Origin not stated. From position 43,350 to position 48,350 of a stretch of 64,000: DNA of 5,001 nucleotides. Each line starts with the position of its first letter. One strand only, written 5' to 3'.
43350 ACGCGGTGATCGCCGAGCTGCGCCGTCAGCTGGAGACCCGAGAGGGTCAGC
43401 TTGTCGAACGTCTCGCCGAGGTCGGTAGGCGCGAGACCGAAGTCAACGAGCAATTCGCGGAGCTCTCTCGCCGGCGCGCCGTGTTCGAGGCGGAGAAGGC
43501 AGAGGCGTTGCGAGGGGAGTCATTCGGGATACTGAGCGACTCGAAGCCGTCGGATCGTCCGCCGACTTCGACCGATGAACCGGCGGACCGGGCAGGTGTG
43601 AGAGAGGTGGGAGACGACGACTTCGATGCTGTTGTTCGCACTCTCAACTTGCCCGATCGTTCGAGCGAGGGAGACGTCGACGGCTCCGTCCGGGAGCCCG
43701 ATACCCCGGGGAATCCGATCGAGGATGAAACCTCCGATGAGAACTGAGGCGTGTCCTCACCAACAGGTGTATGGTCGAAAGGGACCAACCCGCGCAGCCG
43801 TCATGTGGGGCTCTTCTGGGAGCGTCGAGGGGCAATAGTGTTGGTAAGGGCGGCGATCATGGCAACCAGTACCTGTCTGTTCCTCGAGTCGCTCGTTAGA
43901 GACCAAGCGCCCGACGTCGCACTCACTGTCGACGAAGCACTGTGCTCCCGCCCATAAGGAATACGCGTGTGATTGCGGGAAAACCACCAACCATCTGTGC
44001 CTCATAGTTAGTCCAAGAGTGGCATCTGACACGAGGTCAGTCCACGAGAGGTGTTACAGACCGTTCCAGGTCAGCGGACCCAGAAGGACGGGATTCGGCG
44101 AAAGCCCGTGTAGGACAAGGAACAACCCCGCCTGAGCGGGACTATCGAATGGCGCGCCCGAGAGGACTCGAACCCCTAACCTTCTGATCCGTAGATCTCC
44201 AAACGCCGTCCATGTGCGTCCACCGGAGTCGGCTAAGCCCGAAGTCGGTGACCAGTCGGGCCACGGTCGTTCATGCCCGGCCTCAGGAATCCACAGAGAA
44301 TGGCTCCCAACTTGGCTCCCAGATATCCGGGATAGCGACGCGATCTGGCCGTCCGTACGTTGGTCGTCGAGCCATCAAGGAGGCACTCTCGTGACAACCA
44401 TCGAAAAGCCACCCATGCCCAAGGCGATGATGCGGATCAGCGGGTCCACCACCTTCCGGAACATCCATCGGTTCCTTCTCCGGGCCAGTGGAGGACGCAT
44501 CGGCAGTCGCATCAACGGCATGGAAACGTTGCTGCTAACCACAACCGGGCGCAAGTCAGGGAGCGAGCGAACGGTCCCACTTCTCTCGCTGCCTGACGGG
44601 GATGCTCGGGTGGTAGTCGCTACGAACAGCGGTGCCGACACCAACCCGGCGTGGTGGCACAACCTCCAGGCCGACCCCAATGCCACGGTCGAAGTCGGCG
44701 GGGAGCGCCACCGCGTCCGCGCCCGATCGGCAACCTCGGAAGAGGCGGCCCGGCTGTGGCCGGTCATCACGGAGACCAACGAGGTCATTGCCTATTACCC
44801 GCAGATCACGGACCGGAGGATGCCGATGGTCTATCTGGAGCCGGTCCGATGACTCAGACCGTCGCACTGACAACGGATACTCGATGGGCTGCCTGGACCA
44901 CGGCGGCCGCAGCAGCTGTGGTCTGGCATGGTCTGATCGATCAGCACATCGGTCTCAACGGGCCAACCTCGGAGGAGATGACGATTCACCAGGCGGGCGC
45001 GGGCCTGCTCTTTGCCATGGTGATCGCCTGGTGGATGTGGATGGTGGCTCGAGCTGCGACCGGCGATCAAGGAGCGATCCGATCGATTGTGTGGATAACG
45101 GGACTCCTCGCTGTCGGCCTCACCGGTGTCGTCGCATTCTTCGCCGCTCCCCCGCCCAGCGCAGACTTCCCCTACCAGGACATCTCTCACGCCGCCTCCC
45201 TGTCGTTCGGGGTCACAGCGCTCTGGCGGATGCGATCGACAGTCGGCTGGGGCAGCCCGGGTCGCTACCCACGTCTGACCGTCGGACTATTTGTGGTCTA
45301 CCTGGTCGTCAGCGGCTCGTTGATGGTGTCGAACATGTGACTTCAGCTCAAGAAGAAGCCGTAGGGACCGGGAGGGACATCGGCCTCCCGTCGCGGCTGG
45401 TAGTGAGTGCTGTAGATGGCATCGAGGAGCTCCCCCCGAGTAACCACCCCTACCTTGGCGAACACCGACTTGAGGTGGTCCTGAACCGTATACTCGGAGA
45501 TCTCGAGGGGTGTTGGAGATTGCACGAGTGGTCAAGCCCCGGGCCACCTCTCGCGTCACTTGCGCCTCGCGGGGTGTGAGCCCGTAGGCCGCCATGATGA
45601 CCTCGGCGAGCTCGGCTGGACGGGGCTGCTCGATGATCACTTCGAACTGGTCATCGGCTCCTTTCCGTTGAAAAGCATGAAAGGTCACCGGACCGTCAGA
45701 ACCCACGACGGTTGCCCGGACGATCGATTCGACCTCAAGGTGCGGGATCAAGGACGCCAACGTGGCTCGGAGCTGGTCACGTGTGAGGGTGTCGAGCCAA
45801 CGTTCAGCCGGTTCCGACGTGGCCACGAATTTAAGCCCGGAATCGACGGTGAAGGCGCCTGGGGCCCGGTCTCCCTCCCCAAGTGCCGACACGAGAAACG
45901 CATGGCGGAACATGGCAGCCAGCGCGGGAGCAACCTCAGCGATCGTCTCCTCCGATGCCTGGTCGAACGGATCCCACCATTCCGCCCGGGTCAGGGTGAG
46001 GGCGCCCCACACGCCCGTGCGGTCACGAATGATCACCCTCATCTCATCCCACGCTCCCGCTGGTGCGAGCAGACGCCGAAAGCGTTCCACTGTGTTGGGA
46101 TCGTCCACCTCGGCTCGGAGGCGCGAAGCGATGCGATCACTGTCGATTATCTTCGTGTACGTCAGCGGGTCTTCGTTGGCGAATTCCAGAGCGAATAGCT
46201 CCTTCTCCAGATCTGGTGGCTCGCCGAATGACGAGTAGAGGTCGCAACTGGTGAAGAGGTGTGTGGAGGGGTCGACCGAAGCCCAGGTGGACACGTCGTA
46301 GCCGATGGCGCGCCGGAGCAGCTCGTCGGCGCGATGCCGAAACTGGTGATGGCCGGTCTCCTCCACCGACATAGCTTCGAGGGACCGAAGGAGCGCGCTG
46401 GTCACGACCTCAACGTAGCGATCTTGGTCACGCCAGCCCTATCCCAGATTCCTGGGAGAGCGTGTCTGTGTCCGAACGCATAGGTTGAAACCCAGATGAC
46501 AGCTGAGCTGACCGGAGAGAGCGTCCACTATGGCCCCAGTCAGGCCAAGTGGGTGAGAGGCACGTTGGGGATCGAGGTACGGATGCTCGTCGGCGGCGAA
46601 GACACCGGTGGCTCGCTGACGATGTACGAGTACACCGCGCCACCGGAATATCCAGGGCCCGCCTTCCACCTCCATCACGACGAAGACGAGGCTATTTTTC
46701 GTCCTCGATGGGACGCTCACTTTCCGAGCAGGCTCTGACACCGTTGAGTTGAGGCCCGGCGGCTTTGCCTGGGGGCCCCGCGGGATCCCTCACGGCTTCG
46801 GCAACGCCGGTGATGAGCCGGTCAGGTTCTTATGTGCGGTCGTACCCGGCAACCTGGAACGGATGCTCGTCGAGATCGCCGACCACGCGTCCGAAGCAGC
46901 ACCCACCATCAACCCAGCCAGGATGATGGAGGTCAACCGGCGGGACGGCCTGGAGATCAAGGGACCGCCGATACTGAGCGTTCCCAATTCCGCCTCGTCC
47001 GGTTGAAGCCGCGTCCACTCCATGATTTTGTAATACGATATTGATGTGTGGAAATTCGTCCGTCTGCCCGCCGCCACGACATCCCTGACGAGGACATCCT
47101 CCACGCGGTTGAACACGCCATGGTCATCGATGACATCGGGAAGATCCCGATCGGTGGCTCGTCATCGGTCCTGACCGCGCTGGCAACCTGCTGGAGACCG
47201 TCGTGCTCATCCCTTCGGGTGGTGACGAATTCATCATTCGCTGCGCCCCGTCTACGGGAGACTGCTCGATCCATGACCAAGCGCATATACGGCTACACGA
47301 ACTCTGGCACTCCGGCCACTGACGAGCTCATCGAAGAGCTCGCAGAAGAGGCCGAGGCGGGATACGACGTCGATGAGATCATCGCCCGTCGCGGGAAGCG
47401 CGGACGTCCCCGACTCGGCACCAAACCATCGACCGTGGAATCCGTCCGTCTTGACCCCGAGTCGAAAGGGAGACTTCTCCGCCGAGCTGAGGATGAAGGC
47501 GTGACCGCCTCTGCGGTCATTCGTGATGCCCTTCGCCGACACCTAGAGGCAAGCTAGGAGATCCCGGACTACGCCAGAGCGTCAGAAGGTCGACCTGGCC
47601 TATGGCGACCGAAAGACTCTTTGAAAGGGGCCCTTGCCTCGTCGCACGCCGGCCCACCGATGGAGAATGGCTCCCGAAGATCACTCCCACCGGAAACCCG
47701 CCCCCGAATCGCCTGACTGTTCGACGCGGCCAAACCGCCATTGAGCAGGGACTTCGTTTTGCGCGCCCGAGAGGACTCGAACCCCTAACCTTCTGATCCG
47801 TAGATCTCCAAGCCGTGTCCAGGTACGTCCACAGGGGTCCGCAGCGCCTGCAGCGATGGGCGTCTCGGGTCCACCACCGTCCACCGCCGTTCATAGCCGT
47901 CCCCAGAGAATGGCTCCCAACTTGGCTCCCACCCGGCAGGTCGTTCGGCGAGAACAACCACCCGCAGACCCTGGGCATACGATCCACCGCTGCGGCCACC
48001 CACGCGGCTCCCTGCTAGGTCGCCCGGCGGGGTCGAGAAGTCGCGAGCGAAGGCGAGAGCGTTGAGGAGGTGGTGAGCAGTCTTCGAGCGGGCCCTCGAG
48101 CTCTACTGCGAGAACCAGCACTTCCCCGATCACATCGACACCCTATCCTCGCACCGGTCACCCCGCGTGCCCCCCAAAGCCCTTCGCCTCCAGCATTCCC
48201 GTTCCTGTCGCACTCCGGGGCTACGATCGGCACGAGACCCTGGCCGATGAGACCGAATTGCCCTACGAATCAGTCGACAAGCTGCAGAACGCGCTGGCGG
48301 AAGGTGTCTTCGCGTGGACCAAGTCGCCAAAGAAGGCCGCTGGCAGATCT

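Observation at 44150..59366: Three direct copies of the tRNA-Arg(ACG) 3' half bound two tandem integrated elements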

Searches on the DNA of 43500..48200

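Call 23: search_rna_families(source=window, start=43500, end=48200, threshold=evalue, max_evalue=1)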
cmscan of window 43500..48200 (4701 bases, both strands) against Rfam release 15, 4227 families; matches with E-value up to 1: 1.
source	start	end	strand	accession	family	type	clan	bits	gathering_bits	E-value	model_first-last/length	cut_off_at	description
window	44154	44230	-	RF01684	mascRNA-menRNA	Gene;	-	21.9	42.5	0.48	1-56/56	no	MALAT1-associated small cytoplasmic RNA/MEN beta RNA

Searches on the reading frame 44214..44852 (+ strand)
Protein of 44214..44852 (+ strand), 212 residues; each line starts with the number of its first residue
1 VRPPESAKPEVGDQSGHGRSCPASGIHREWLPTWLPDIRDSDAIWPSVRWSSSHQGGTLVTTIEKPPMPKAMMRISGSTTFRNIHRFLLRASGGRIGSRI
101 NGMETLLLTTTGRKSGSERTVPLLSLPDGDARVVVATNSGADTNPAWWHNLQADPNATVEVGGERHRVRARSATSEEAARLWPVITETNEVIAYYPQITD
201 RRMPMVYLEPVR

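Call 10: search_protein_families(library=pfam, proteins=[window:44214-44852:+], max_evalue=0.01)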
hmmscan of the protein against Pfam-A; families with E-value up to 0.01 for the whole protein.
window:44214-44852:+ (212 aa): 1 family
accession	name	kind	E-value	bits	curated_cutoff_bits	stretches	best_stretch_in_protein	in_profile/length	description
PF04075.20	F420H2_quin_red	-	1.3e-31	109.9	22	1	88-209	8-129/130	F420H(2)-dependent quinone reductase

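Call 54: search_protein_families(library=ncbifam, proteins=[window:44214-44852:+], max_evalue=0.01)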
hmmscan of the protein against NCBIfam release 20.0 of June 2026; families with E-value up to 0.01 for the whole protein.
window:44214-44852:+ (212 aa): 1 family
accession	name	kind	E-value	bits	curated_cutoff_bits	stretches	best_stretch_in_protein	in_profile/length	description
TIGR00026.1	hi_GC_TIGR00026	subfamily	1e-24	87.4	46.35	1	99-208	3-110/111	nitroreductase family deazaflavin-dependent oxidoreductase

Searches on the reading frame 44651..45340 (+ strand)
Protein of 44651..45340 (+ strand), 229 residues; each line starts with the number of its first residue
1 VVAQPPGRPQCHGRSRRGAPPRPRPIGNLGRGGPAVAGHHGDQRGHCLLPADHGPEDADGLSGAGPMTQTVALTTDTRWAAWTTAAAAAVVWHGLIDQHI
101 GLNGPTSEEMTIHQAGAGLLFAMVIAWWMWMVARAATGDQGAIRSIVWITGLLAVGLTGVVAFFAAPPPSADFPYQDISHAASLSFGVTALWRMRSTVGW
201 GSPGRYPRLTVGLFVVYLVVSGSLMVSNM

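Call 54: search_protein_families(library=ncbifam, proteins=[window:44651-45340:+], max_evalue=0.01)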
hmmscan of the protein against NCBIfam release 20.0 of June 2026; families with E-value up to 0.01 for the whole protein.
window:44651-45340:+ (229 aa): 0 families

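Call 55: search_protein_families(library=padloc, proteins=[window:44651-45340:+], max_evalue=0.01)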
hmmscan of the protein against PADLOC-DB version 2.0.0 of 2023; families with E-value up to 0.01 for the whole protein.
window:44651-45340:+ (229 aa): 0 families

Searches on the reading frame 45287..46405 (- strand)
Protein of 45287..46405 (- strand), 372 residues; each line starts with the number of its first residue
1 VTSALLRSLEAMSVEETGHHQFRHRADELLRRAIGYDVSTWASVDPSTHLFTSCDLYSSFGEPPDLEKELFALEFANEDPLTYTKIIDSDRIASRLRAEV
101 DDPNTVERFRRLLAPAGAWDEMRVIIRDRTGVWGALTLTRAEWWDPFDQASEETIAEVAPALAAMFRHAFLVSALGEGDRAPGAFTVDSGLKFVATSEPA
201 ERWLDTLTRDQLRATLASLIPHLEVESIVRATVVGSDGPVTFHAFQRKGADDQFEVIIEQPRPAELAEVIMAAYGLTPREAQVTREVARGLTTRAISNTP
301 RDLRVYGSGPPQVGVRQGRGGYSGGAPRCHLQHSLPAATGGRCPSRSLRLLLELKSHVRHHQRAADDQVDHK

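Call 10: search_protein_families(library=pfam, proteins=[window:45287-46405:-], max_evalue=0.01)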
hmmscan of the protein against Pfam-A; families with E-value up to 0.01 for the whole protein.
window:45287-46405:- (372 aa): 0 families

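Call 54: search_protein_families(library=ncbifam, proteins=[window:45287-46405:-], max_evalue=0.01)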
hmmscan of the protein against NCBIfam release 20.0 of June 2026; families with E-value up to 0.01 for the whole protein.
window:45287-46405:- (372 aa): 1 family
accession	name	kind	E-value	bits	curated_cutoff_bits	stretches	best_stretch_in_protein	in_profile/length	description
NF041232.1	BagY_FevT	exception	2.8e-15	56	700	1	16-298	18-319/367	LuxR family transcriptional regulator BagY/FevT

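Call 55: search_protein_families(library=padloc, proteins=[window:45287-46405:-], max_evalue=0.01)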
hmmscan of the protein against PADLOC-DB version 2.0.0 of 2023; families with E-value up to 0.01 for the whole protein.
window:45287-46405:- (372 aa): 0 families

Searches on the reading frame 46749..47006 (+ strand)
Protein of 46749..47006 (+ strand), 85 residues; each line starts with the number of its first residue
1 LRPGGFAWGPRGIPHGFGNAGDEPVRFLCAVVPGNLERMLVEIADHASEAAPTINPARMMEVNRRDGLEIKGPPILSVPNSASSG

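Call 10: search_protein_families(library=pfam, proteins=[window:46749-47006:+], max_evalue=0.01)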
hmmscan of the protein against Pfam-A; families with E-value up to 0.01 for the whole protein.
window:46749-47006:+ (85 aa): 1 family
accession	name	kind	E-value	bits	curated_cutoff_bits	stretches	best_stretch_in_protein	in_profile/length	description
PF07883.17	Cupin_2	-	8.6e-06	25.8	27.2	1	1-30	40-69/70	Cupin domain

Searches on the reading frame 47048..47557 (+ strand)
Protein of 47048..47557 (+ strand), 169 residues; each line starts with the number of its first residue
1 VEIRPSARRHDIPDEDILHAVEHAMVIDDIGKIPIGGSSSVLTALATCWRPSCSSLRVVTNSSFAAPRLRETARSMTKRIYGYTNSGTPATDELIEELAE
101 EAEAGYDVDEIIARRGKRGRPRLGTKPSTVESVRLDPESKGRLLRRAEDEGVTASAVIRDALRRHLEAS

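Call 10: search_protein_families(library=pfam, proteins=[window:47048-47557:+], max_evalue=0.01)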
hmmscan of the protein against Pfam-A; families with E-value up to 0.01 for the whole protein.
window:47048-47557:+ (169 aa): 1 family
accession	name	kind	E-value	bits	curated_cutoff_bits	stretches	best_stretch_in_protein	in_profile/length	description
PF01402.27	RHH_1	-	5.7e-06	26.5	20.5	1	132-167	3-38/39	Ribbon-helix-helix protein, copG family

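Call 54: search_protein_families(library=ncbifam, proteins=[window:47048-47557:+], max_evalue=0.01)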
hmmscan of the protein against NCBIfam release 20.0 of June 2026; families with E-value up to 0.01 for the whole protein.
window:47048-47557:+ (169 aa): 2 families
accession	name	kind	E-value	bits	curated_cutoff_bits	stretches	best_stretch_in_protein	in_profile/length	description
NF048017.1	antitoxin_RelB_like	equivalog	0.00031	20.9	50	1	134-167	1-34/70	type II toxin-antitoxin system RelB family antitoxin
NF041264.1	MobA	equivalog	0.0087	16.5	80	0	128-165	4-42/91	plasmid mobilization protein MobA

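Call 55: search_protein_families(library=padloc, proteins=[window:47048-47557:+], max_evalue=0.01)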
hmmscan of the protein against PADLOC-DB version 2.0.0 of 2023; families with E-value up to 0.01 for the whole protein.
window:47048-47557:+ (169 aa): 0 families
